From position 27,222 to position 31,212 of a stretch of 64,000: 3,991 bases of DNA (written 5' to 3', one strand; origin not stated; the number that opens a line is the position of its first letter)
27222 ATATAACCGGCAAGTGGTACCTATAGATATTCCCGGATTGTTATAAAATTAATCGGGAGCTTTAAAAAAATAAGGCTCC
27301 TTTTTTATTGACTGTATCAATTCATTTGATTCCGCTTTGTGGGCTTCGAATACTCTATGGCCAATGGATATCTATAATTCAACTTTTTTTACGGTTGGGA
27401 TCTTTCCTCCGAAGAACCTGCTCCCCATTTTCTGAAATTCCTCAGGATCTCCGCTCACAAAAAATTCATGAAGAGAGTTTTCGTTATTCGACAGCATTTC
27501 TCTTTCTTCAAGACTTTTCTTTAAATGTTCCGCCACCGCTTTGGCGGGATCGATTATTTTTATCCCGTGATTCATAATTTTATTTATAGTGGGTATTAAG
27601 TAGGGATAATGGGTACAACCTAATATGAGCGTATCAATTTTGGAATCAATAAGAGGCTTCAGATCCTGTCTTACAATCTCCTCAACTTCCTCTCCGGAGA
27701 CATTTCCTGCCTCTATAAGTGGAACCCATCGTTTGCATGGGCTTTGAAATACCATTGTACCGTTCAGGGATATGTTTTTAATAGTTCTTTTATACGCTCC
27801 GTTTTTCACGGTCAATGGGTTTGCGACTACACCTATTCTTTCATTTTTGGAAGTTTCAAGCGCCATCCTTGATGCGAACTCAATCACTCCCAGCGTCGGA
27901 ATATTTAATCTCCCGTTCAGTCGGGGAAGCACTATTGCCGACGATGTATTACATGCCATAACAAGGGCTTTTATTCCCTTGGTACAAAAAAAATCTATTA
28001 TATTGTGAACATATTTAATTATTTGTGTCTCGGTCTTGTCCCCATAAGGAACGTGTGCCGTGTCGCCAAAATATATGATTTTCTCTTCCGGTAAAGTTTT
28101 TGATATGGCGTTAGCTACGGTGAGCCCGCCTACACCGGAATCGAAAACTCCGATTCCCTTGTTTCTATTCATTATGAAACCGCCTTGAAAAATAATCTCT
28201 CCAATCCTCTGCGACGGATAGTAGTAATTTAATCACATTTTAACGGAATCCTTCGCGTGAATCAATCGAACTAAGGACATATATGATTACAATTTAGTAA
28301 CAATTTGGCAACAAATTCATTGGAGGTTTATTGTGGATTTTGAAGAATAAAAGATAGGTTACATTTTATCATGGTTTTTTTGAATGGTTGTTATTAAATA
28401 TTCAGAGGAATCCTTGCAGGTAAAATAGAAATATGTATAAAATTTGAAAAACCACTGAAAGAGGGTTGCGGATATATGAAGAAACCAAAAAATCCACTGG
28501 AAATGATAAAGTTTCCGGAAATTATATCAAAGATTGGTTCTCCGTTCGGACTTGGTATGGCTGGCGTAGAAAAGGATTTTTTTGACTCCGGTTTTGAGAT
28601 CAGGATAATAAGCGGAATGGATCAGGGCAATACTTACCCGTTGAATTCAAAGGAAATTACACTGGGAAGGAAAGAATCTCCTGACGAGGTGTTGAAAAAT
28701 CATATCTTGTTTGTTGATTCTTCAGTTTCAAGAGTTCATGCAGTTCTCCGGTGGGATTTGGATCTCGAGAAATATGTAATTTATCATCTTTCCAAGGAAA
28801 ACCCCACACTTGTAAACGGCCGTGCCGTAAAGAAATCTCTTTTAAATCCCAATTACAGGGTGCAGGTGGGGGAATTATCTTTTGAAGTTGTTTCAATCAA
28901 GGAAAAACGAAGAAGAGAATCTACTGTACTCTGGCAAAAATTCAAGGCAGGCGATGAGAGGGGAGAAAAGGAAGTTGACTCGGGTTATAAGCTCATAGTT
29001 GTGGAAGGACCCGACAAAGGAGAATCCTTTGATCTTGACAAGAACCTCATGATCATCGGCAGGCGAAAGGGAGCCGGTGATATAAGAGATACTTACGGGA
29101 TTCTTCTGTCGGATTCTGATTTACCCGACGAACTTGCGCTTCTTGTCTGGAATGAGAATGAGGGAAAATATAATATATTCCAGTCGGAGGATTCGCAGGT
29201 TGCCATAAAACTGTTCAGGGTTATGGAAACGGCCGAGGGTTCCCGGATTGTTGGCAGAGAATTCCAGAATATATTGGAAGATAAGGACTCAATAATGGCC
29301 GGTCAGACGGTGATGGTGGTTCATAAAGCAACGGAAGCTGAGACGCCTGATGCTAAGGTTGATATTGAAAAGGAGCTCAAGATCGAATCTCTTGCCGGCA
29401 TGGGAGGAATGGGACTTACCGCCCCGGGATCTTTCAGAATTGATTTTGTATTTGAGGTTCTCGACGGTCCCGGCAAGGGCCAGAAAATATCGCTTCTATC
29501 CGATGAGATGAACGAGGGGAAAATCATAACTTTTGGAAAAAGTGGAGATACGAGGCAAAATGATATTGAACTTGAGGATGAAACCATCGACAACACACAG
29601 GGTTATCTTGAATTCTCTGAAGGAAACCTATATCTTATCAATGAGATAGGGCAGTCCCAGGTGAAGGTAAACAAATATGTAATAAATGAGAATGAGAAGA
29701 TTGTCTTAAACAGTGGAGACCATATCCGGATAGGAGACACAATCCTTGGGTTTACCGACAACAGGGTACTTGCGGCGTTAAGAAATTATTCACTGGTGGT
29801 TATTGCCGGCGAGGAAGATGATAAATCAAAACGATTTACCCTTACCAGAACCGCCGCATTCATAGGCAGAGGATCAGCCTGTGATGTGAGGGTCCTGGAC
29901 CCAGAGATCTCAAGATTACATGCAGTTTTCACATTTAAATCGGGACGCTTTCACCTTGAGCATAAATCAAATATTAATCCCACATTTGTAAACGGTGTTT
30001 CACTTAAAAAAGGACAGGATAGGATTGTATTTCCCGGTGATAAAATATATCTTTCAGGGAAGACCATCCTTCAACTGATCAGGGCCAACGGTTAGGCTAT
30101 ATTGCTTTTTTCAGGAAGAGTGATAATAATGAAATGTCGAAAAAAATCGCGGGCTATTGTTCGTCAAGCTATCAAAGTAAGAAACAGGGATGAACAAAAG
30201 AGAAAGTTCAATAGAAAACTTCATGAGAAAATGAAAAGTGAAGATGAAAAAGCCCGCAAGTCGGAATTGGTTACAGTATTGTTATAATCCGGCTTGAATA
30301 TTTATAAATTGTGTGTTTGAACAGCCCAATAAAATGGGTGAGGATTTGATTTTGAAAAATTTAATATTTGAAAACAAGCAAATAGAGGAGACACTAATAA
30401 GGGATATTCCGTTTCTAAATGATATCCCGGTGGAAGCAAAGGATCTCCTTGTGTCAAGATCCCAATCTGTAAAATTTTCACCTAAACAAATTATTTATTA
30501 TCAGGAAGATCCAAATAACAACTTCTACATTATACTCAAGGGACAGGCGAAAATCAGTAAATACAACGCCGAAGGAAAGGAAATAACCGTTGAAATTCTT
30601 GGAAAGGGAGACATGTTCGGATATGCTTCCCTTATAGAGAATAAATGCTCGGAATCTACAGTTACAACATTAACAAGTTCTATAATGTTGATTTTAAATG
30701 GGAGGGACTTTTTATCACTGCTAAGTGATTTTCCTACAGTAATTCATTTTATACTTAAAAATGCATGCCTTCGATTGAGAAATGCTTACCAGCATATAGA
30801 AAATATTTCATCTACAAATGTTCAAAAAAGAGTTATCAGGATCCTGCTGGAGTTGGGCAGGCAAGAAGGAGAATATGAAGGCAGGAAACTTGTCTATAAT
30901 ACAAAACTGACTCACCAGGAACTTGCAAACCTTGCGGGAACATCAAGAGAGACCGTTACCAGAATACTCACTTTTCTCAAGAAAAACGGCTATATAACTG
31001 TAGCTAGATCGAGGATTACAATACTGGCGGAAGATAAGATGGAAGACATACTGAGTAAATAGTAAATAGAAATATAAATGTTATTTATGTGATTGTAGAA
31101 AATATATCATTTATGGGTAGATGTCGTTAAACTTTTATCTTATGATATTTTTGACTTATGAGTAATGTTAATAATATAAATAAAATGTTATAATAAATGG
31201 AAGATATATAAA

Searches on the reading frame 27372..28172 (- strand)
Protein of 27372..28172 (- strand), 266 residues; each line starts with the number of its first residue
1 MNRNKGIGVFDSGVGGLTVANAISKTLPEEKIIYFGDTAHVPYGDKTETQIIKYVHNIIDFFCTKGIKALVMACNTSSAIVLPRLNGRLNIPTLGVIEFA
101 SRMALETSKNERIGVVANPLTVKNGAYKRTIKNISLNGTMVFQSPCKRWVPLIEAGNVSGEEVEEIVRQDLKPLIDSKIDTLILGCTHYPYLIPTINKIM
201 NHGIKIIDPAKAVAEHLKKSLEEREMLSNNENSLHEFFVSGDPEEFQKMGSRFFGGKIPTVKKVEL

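Call 18: search_protein_families(library=pfam, proteins=[window:27372-28172:-], max_evalue=0.00001)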
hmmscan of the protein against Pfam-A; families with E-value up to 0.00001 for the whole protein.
window:27372-28172:- (266 aa): 1 family
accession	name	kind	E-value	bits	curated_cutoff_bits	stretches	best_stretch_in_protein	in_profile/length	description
PF01177.27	Asp_Glu_race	-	5.8e-23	82.2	31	1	20-216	17-210/211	Asp/Glu/Hydantoin racemase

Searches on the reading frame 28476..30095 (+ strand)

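Call 18: search_protein_families(library=pfam, proteins=[window:28476-30095:+], max_evalue=0.00001)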
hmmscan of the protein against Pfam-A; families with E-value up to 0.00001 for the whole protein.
window:28476-30095:+ (539 aa): 2 families
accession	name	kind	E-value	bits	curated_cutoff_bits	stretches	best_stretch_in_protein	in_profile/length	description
PF16697.10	Yop-YscD_cpl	-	2.3e-37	127.5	33.2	2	43-139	1-91/94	Inner membrane component of T3SS, cytoplasmic domain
PF00498.31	FHA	-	6.7e-33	113.4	20.7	3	463-526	3-66/67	FHA domain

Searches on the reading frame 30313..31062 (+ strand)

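Call 69: search_protein_families(library=pfam, proteins=[window:30313-31062:+], max_evalue=0.00001)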
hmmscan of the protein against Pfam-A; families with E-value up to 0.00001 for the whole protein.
window:30313-31062:+ (249 aa): 3 families
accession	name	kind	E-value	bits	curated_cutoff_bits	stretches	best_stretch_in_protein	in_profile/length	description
PF00027.35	cNMP_binding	-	5.4e-21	74.8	27.5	1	53-138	2-87/89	Cyclic nucleotide-binding domain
PF13545.12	HTH_Crp_2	-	1e-17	64.3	27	1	172-245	1-69/70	Crp-like helix-turn-helix domain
PF00325.26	Crp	-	2.1e-09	37.4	21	1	198-228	2-32/32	Bacterial regulatory proteins, crp family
